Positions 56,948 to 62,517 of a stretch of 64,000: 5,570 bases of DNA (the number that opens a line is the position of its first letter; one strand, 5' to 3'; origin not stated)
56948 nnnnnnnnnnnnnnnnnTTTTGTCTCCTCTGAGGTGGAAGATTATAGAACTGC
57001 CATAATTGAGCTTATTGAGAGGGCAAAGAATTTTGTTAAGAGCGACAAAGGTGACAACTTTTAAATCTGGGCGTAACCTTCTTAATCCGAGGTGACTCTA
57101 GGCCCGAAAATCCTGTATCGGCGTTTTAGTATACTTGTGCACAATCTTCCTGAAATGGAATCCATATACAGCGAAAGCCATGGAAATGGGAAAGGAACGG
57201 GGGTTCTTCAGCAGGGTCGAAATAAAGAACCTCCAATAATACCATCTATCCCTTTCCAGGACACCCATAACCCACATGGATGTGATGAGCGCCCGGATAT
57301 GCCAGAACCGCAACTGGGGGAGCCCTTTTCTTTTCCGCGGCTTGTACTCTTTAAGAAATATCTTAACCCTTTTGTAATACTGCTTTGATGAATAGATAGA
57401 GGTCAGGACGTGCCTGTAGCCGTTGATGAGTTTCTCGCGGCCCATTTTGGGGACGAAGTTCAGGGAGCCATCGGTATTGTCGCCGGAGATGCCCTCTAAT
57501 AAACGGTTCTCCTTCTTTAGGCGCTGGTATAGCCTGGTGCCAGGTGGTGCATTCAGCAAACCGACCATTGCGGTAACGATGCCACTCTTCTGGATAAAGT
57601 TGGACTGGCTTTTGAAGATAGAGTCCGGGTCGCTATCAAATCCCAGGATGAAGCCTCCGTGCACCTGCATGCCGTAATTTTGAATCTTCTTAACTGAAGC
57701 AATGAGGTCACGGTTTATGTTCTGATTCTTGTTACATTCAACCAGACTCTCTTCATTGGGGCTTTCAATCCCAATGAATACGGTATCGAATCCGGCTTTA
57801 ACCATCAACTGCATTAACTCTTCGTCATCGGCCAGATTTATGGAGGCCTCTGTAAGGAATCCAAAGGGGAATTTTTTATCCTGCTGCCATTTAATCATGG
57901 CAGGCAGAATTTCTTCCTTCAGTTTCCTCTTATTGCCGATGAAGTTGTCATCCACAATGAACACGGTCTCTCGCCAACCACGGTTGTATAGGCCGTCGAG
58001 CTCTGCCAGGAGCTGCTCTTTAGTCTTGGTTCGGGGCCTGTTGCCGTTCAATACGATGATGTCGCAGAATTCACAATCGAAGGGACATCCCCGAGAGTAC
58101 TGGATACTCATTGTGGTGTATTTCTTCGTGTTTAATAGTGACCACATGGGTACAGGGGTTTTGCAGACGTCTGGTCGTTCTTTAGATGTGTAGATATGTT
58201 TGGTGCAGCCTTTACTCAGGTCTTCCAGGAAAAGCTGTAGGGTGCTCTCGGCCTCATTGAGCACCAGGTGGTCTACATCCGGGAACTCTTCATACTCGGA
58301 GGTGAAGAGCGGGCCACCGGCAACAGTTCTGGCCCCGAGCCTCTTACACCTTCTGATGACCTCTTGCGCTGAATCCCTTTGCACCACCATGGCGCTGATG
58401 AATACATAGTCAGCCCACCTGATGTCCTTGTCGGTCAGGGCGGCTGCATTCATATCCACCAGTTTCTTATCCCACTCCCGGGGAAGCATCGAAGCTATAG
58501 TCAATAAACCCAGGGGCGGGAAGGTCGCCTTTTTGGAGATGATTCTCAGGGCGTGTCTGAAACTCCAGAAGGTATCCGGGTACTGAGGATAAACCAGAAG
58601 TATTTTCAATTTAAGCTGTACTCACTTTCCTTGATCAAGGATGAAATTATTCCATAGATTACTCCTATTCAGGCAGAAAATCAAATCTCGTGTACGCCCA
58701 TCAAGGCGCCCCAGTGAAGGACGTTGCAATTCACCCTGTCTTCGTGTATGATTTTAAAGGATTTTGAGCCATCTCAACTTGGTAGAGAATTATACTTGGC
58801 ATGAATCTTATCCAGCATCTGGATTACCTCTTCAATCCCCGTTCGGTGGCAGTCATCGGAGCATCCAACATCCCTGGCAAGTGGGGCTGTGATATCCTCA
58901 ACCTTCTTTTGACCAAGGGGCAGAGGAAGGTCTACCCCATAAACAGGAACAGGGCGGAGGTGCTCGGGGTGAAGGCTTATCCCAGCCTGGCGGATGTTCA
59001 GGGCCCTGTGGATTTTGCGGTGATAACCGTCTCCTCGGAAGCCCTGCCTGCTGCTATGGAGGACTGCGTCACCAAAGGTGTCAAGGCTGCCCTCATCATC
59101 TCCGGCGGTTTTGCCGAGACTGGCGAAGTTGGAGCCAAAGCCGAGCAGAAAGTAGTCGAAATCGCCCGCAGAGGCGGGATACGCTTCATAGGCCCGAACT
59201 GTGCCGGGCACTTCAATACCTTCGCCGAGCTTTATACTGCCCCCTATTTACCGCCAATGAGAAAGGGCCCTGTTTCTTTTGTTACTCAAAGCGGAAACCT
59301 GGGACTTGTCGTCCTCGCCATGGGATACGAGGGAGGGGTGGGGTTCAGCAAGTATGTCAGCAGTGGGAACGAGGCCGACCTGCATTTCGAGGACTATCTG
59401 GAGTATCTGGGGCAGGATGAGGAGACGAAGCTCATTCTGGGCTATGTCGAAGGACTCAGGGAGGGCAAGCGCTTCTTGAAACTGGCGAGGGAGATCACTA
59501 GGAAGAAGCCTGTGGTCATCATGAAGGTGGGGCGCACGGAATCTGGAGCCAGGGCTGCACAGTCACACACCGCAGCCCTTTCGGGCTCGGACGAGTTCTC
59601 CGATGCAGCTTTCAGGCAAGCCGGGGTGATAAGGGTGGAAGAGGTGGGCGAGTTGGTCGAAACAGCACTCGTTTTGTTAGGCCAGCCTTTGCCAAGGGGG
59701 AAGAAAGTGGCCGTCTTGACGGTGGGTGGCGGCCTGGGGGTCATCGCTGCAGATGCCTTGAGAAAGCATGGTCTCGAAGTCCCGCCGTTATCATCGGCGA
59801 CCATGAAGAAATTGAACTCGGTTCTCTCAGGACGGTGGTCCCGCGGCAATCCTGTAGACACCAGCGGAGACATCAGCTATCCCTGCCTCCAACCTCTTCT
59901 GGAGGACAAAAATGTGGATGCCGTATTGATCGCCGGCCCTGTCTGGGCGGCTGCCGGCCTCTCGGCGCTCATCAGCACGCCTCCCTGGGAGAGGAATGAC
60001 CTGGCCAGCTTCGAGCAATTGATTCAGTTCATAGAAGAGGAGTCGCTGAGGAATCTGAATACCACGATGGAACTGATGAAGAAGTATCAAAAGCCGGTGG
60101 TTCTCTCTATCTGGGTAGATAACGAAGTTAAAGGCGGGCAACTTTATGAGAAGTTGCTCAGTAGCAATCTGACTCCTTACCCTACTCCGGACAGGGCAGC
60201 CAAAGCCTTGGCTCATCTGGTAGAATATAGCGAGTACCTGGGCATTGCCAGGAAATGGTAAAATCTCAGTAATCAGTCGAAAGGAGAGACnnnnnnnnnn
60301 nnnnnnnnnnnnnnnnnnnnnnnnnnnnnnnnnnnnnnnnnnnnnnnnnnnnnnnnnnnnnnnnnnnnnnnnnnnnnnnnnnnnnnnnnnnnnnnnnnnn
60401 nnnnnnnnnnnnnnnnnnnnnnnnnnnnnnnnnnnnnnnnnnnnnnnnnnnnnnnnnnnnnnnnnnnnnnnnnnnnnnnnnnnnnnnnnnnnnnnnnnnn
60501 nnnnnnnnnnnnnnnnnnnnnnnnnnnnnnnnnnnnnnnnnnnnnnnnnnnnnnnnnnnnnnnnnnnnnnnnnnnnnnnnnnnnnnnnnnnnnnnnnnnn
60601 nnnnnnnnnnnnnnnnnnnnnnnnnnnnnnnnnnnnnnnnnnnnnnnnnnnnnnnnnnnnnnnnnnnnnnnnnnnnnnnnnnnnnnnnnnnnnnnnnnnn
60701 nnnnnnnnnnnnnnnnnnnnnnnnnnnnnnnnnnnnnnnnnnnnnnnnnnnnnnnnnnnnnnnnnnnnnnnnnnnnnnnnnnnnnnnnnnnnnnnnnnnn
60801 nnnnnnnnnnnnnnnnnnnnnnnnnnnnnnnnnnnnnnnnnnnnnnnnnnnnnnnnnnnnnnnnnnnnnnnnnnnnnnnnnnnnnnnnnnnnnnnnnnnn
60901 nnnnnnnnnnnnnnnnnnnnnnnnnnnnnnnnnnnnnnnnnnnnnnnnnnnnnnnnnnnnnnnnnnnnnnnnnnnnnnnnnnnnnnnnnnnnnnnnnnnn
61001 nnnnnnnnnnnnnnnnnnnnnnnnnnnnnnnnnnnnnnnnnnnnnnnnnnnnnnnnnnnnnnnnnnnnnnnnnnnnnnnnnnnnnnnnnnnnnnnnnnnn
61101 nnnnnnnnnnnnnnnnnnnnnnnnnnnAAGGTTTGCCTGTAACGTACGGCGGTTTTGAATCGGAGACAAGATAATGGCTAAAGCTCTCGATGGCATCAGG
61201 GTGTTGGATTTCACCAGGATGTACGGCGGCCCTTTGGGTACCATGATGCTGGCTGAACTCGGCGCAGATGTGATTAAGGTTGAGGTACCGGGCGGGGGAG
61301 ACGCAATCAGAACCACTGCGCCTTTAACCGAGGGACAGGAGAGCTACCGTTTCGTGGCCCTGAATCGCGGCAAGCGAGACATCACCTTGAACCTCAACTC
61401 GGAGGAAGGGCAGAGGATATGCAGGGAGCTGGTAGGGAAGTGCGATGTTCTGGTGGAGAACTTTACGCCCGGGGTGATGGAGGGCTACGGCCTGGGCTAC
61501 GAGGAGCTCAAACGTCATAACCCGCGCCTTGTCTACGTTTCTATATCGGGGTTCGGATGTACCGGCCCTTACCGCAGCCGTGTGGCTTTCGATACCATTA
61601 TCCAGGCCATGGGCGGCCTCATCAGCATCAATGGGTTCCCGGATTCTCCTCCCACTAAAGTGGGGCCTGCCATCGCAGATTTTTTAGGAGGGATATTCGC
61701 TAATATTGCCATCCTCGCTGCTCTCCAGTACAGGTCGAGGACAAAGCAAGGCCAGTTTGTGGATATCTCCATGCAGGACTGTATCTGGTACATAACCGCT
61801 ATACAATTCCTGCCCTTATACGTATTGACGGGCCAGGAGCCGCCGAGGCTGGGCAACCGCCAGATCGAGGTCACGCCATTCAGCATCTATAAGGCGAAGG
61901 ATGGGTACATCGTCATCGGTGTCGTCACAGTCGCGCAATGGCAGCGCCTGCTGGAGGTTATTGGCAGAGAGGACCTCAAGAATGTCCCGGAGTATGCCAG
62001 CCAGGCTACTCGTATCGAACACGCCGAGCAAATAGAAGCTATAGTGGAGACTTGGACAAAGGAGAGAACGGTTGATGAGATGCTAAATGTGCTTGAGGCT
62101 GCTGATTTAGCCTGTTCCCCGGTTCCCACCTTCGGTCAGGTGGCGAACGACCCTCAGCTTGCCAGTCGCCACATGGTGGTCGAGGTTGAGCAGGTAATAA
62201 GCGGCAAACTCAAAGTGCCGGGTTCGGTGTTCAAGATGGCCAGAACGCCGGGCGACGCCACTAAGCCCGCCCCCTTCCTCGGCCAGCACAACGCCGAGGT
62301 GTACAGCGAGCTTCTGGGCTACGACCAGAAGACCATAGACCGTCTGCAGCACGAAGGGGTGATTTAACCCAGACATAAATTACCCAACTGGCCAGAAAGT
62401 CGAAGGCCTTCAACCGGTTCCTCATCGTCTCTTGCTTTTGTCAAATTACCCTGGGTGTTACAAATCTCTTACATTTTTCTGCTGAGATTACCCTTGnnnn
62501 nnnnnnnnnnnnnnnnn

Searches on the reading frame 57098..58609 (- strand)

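Call 67: search_protein_families(library=pfam, proteins=[window:57098-58609:-], max_evalue=0.0001)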
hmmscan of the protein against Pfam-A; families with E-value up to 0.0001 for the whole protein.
window:57098-58609:- (503 aa): 3 families
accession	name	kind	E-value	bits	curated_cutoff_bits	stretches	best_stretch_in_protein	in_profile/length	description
PF13282.11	DUF4070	-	6.6e-40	136.9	22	1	358-495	1-140/144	Domain of unknown function (DUF4070)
PF04055.27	Radical_SAM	-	1.1e-17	65.1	29.5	1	170-329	2-156/166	Radical SAM superfamily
PF02310.24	B12-binding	-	1.1e-10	41.9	32.1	1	27-125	9-118/121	B12 binding domain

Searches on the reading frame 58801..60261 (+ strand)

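Call 67: search_protein_families(library=pfam, proteins=[window:58801-60261:+], max_evalue=0.0001)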
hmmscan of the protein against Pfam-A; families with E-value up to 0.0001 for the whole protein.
window:58801-60261:+ (486 aa): 3 families
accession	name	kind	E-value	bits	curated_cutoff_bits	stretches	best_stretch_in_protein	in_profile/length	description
PF13607.11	Succ_CoA_lig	-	2.8e-53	179.8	27.4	1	155-291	1-137/138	Succinyl-CoA ligase like flavodoxin domain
PF13380.12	CoA_binding_2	-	3.2e-25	89.3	22.8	1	14-136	1-112/116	CoA binding domain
PF02629.25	CoA_binding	-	1.1e-10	42.5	22.3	1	13-101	3-95/97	CoA binding domain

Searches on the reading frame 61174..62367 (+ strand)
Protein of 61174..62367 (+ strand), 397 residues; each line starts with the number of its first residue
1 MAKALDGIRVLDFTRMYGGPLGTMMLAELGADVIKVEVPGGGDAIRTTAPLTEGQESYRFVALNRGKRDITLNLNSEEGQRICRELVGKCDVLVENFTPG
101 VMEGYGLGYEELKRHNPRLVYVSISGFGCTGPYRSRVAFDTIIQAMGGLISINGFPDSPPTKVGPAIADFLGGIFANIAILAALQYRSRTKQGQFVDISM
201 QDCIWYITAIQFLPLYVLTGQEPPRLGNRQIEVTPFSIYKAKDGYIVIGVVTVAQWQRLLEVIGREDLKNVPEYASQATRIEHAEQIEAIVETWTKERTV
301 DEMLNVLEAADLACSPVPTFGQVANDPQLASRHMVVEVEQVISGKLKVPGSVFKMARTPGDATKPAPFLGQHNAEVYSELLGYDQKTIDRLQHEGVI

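Call 67: search_protein_families(library=pfam, proteins=[window:61174-62367:+], max_evalue=0.0001)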
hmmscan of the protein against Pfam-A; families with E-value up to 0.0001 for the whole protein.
window:61174-62367:+ (397 aa): 1 family
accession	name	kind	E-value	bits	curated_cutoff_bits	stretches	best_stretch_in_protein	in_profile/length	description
PF02515.22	CoA_transf_3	-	8.2e-126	420.4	23.3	1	5-373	1-366/366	CoA-transferase family III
